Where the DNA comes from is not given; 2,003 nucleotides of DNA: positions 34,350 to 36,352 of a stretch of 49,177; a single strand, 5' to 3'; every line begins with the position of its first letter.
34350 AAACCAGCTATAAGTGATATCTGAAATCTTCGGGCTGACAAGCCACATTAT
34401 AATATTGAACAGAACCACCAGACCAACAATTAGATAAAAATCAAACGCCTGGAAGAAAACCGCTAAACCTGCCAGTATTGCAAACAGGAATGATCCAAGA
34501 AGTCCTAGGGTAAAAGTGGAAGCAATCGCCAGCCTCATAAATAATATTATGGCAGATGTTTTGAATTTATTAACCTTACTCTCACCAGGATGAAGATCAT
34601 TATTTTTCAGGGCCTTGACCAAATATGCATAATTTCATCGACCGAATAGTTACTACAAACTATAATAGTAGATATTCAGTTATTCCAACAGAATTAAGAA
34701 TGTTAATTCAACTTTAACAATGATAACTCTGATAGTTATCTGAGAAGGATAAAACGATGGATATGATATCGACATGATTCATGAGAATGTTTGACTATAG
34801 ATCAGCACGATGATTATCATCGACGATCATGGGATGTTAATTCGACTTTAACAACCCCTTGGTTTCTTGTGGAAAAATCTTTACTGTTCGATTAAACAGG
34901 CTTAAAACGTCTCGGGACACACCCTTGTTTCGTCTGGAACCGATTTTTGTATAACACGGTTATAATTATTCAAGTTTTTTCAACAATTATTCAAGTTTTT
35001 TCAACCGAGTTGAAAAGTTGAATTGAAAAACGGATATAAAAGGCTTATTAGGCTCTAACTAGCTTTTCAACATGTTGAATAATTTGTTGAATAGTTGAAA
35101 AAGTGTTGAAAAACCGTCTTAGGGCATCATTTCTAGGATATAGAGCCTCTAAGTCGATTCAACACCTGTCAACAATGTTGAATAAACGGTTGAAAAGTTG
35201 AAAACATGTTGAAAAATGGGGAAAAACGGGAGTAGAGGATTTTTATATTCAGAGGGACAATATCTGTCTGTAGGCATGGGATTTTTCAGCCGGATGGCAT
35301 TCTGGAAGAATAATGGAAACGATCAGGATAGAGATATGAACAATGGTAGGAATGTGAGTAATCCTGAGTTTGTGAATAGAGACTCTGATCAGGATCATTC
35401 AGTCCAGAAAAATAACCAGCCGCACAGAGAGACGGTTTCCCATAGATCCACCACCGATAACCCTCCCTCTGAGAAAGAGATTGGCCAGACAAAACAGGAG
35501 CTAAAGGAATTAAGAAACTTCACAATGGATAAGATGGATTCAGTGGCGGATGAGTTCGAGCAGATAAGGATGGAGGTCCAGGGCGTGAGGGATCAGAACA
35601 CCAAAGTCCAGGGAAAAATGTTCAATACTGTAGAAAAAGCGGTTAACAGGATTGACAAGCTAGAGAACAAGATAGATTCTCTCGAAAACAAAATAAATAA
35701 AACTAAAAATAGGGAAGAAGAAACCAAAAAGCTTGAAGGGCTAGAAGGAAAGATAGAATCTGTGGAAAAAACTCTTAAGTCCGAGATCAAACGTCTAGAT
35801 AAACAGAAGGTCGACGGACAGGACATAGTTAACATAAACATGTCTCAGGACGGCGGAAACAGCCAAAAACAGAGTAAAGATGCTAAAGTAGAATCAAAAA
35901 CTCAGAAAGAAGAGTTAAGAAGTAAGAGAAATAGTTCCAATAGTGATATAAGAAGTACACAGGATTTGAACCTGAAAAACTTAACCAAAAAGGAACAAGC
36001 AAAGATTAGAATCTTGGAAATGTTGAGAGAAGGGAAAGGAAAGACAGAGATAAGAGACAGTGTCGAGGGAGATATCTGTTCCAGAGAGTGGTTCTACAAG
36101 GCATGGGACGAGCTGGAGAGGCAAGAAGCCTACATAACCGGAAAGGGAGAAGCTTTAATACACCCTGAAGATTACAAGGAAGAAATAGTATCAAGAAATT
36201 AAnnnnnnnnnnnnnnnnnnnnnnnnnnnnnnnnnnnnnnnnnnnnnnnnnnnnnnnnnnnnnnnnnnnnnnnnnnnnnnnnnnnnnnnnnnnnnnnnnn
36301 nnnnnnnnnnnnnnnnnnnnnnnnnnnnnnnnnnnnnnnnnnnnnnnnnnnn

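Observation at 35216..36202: Unknown coiled-coil protein with C-terminal winged-helix-like domain abutting the ORB/iteron-like locus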

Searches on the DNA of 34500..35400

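Call 45: search_rna_families(source=window, start=34500, end=35400, threshold=evalue, max_evalue=1)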
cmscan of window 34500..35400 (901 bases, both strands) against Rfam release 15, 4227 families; matches with E-value up to 1: 1.
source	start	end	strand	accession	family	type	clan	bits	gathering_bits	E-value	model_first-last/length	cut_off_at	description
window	34996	35117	-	RF01261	snR82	Gene; snRNA; snoRNA; HACA-box;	CL00040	18.7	60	0.11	1-270/270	no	Small nucleolar RNA snR82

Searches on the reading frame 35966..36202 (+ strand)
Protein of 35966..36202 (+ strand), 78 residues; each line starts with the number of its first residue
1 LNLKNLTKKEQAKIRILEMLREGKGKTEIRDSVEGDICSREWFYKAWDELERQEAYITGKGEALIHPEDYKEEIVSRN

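Call 26: find_related_loci(query=A3, collection=genome_contigs, flank=6000)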
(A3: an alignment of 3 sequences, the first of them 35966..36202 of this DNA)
Query A3 (78 aa) in genome_contigs; peptide patterns used: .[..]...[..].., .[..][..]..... (x = any residue, [..] = any of these).
30 stretches matched a pattern; 1 encode a relative of the query (tblastn E <= 1e-3); 1 distinct loci.
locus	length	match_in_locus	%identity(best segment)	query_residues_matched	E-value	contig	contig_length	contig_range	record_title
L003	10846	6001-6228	58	1-78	3e-28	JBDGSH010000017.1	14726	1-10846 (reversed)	MAG: Candidatus Nanohaloarchaea archaeon isolate DAL-WCL_22_64C1R DAL-WCL_22_64C1R_17, whole genome shotgun sequence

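Call 31: search_protein_representatives(alignment_id=A3)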
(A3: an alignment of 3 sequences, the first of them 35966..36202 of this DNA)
Query: 3 sequences, 74 profile positions. Proteins with E-value up to 0.001 (for the whole library): 6; up to 1e-10: 4; up to 1e-30: 3. The best 6 are listed.
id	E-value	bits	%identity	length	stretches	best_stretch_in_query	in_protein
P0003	2.4e-41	155.6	-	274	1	2-74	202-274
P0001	1.1e-40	153.4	-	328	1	1-74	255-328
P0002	2.0e-38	146.2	-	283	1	1-72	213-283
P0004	1.3e-23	98.8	-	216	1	2-72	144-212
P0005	2.4e-04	37.0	-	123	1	3-53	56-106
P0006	6.0e-04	35.8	-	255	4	15-52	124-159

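Call 37: find_homologous_proteins(query=A4, max_evalue=0.01)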
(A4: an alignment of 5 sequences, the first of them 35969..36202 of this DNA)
Query A4 (5 sequences) (77 aa, profile of the alignment): 1 proteins with E <= 0.01 among 817 candidates.
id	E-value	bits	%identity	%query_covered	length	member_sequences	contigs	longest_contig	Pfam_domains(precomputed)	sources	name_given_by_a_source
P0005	1.5e-26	110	39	69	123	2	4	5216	-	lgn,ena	-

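Call 38: find_encoding_contigs(protein=P0005, flank=5000)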
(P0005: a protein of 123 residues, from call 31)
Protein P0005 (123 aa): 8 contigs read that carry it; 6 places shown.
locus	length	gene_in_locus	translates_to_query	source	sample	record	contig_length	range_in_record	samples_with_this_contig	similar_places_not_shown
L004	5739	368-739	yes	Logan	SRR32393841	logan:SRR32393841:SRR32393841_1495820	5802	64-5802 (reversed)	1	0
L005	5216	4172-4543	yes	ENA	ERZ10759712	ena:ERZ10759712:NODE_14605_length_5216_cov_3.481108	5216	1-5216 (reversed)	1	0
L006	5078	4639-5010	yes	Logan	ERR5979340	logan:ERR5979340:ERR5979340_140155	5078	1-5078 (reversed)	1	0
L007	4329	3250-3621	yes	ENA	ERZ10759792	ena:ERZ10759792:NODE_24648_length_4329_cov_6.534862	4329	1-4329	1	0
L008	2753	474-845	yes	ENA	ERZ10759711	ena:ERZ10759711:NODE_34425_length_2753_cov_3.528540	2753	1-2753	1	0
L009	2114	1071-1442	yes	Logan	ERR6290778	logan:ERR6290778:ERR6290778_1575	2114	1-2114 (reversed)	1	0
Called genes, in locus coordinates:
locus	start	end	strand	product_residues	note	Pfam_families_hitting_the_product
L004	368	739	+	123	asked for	-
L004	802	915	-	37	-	-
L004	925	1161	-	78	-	-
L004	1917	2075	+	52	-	-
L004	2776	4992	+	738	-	PF00493:MCM, PF01078:Mg_chelatase (weak)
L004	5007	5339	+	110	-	-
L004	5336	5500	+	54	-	-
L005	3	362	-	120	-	?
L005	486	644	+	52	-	-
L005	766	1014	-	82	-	-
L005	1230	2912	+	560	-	PF08706:D5_N, PF19263:DUF5906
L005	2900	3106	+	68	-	-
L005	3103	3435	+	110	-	-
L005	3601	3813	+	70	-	-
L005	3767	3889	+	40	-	-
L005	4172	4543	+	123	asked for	-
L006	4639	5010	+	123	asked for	-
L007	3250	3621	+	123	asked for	-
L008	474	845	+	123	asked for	-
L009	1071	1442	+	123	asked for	-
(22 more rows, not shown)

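Call 43: search_solved_structures(query=A4, max_evalue=10, show_alignments=3)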
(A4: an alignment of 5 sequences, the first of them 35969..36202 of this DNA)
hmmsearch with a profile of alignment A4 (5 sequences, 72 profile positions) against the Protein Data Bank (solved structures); distinct sequences matched with E-value up to 10: 3.
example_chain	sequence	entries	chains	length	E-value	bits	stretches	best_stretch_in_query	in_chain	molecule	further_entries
9d5x_A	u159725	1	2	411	0.026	17.7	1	29-66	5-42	Group II intron-like 4 reverse transcriptase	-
9d4s_A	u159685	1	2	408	0.028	17.6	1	29-66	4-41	Group II intron-like 4 reverse transcriptase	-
3bqt_A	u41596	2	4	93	1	12.6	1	13-44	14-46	Uncharacterized protein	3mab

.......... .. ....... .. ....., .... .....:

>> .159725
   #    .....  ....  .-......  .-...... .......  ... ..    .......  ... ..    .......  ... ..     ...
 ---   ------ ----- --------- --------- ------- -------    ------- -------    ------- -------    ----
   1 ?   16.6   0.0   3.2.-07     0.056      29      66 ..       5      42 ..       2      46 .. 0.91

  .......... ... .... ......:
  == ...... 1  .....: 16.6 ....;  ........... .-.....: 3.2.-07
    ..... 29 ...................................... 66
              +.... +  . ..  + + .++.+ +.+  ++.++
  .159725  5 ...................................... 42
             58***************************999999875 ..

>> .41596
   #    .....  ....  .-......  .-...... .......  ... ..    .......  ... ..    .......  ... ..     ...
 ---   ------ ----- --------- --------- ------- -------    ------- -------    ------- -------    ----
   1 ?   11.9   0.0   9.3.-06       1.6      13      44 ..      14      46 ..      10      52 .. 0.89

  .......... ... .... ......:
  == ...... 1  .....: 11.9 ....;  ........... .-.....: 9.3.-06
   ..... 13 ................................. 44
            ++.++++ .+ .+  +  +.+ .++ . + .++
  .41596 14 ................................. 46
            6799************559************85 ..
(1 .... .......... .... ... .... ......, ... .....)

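Call 47: predict_structure(alignment_id=A4)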
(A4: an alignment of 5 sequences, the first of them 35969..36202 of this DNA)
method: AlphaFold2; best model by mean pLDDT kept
length: 77 residues; sequences in the alignment: 5
mean_pLDDT: 86.7   pTM: 0.77
mean pLDDT of the five models: 86.7, 84.6, 70.9, 68.8, 64.7
residues with pLDDT >= 90: 36; 70-90: 37; 50-70: 4; < 50: 0
segments of 3 or more residues with pLDDT < 50: none
pLDDT, mean of each block of 10 residues (from residue 1): 76 92 92 90 92 83 87 79
secondary structure, 60 per line:
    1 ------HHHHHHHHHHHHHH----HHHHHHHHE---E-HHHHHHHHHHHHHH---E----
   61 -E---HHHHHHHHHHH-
elements in order: H7-20 H25-32 H39-52 H66-76

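Call 65: fold_search(model_id=the predicted structure, library=pdb)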
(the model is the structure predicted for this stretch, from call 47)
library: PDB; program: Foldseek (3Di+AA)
matches with E <= 10: 62; with E <= 0.001: 0
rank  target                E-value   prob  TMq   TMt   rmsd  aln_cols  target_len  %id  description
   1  7ne9_AAA              1.3e+00  0.33  0.45  0.32   4.5        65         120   18  A single sensor controls large variations in zinc quotas in a marine cyanobacterium (released 2022-03-02)
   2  3o6b_D                2.3e+00  0.51  0.54  0.60   3.6        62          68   14  A Dual E3 Mechanism for Rub1 Ligation to Cdc53: Dcn1(P)-Cdc53(WHB) low resolution (released 2010-09-15)
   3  5zyr_A                2.9e+00  0.14  0.45  0.15   7.9        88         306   16  Crystal structure of the reductase (C1) component of p-hydroxyphenylacetate 3-hydroxylase (HPAH) from Acinetobacter ba (released 2019-06-05)
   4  2pmh                  3.1e+00  0.20  0.44  0.25   7.2        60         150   22  Crystal structure of Thr132Ala of ST1022 from Sulfolobus tokodaii (released 2008-04-22)
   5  3frw_G                3.3e+00  0.16  0.40  0.35   6.2        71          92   10  Crystal structure of putative TrpR protein from Ruminococcus obeum (released 2009-01-20)
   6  3lyf_B                3.3e+00  0.04  0.25  0.11  10.4        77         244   14  Crystal Structure of the Rift Valley Fever Virus Nucleocapsid Protein (released 2010-06-30)
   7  3lyf_A                3.3e+00  0.03  0.25  0.11  10.4        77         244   17  Crystal Structure of the Rift Valley Fever Virus Nucleocapsid Protein (released 2010-06-30)
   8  9qbd_A                3.5e+00  0.21  0.42  0.32   3.5        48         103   21  Crystal structure of Brachyspira hampsonii PadR with Leu88 replaced by 3-aminotyrosine (released 2026-03-11)
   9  3frw_D                3.5e+00  0.18  0.39  0.34   5.3        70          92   13  Crystal structure of putative TrpR protein from Ruminococcus obeum (released 2009-01-20)
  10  3lyf_D                3.5e+00  0.03  0.26  0.11  10.4        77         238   16  Crystal Structure of the Rift Valley Fever Virus Nucleocapsid Protein (released 2010-06-30)
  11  3frw_B                3.7e+00  0.15  0.41  0.35   6.0        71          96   10  Crystal structure of putative TrpR protein from Ruminococcus obeum (released 2009-01-20)
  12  7bhy_A                4.0e+00  0.20  0.41  0.52   3.0        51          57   14  DNA-binding domain of DeoR in complex with the DNA operator (released 2021-11-10)
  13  3lyf_C                4.0e+00  0.04  0.28  0.11  10.7        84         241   15  Crystal Structure of the Rift Valley Fever Virus Nucleocapsid Protein (released 2010-06-30)
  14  3kor_B                4.5e+00  0.15  0.41  0.34   5.6        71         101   10  Crystal structure of a putative Trp repressor from Staphylococcus aureus (released 2010-11-17)
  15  3frw_E                4.8e+00  0.20  0.37  0.32   2.9        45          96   11  Crystal structure of putative TrpR protein from Ruminococcus obeum (released 2009-01-20)
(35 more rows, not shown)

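Call 66: fold_search(model_id=the predicted structure, library=viral)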
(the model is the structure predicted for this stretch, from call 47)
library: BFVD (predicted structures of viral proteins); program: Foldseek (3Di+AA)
matches with E <= 10: 172; with E <= 0.001: 0
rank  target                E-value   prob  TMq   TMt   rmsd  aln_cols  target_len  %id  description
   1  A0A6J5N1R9            3.7e-01  0.97  0.59  0.08   2.3        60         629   20  Uncharacterized protein [uncultured Caudovirales phage]
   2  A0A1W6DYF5            3.7e-01  0.66  0.40  0.46   5.8        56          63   16  Uncharacterized protein [Aeromonas phage phiA8-29]
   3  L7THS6                5.6e-01  0.89  0.50  0.21   2.5        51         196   18  Uncharacterized protein [Haloarcula vallismortis tailed virus 1]
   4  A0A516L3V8            6.7e-01  0.60  0.50  0.07   5.2        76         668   22  (no name in the UniProt tables at hand)
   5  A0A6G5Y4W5            9.1e-01  0.63  0.47  0.45   3.0        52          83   19  (no name in the UniProt tables at hand)
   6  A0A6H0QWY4            1.0e+00  0.54  0.46  0.25   3.0        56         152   21  (no name in the UniProt tables at hand)
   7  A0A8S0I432            1.1e+00  0.51  0.43  0.36   4.1        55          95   13  (no name in the UniProt tables at hand)
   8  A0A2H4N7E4            1.6e+00  0.44  0.51  0.31   3.9        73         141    8  Transketolase protein [Pectobacterium phage PEAT2]
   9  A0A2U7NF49            1.6e+00  0.15  0.38  0.36  19.5        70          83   18  Uncharacterized protein [Pseudomonas phage PspYZU05]
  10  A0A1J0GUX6            1.7e+00  0.51  0.54  0.45   4.3        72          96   11  (no name in the UniProt tables at hand)
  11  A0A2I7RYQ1            1.8e+00  0.30  0.46  0.19   3.2        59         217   15  (no name in the UniProt tables at hand)
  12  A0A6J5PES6            1.9e+00  0.18  0.48  0.46   7.1        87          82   13  Transcription regulator HTH, LysR [uncultured Caudovirales phage]
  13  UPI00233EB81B         2.0e+00  0.75  0.54  0.23   1.5        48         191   12  (no name look-up for this kind of identifier)
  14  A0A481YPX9            2.0e+00  0.66  0.55  0.04   2.1        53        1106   21  Uncharacterized protein [Pithovirus LCDPAC02]
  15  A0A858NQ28            2.0e+00  0.44  0.53  0.23   3.4        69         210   17  Uncharacterized protein [Xanthomonas phage FoX6]
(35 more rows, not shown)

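Call 85: find_related_loci(query=A4, collection=viral_contigs, flank=6000)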
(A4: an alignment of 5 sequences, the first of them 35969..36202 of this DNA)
Query A4 (77 aa) in viral_contigs; peptide patterns used: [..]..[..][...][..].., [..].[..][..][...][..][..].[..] (x = any residue, [..] = any of these).
93 stretches matched a pattern, but none encodes a relative of the query by tblastn (E <= 1e-3).

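Call 86: search_protein_families(library=phrogs, proteins=[P0005, P0004], max_evalue=0.01)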
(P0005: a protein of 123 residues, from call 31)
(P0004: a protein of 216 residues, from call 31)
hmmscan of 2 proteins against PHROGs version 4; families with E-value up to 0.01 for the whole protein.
P0005 (123 aa): 0 families

P0004 (216 aa): 5 families
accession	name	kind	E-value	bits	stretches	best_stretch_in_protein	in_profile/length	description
phrog_18362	-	unknown function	0.0018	19.5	0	47-107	29-89/119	-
phrog_1535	-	tail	0.0018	17.5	1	9-128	57-174/1152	tail length tape measure protein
phrog_15612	-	unknown function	0.0032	17.1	1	29-128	112-200/639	-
phrog_5553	-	unknown function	0.0036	18.5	0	64-124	8-71/114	-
phrog_13254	-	unknown function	0.0092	17.3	0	58-149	33-116/132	-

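Call 87: search_protein_families(library=ncbifam, proteins=[P0005, P0004, window:35969-36202:+], max_evalue=0.1)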
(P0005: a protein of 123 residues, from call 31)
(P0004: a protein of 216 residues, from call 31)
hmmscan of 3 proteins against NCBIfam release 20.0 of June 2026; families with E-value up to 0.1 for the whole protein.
P0005 (123 aa): 1 family
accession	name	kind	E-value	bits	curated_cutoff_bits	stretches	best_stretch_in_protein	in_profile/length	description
NF048001.1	GTP_morpho_1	equivalog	0.079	12.8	50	0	14-33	23-42/70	GTA head formation protein, RCAP_rcc01685 family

P0004 (216 aa): 12 families
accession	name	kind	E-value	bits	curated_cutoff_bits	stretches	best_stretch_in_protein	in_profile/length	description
NF043073.1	MMSYN1_0195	equivalog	0.00032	19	1250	1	10-188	399-575/1021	spermidine/putrescine ABC transporter permease/substrate-binding protein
NF045487.1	ASRP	equivalog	0.0018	17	300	1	27-178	313-455/593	archaea-specific SMC-related protein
NF011925.1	PRK15396.1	subfamily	0.0023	18.1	108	0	32-57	26-51/78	major outer membrane lipoprotein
NF040598.1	Ala_zip_lipo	subfamily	0.0028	18.1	43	0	85-141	26-82/90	Lpp/OprI family alanine-zipper lipoprotein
NF043058.1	T4SS_LegC2C7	subfamily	0.0029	16.6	350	1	37-122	142-226/348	LegC2/C7 family Dot/Icm T4SS effector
TIGR02169.1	SMC_prok_A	equivalog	0.008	13.9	729.4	1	22-160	804-943/1165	chromosome segregation protein SMC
NF053525.1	thylo_ssr2422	subfamily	0.015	15.7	38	0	65-119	11-47/77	ssr2422 family thylakoid membrane protein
NF004046.1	PRK05563.1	equivalog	0.034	13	400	1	38-158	320-441/567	DNA polymerase III subunit gamma/tau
TIGR03007.1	pepcterm_ChnLen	equivalog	0.038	12.2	278.85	1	39-113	276-349/498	XrtA system polysaccharide chain length determinant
NF045995.1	MAG0865_DivIVA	hypoth_equivalog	0.04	14.1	55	0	85-113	24-52/69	MAG0865 family DivIVA-related protein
TIGR03752.1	conj_TIGR03752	hypoth_equivalog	0.046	13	241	1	39-124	67-152/471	TIGR03752 family integrating conjugative element protein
NF038218.1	IcmG_DotF_IVB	equivalog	0.086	12.5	200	0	52-122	106-179/266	type IVB secretion system protein IcmG/DotF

window:35969-36202:+ (77 aa): 0 families
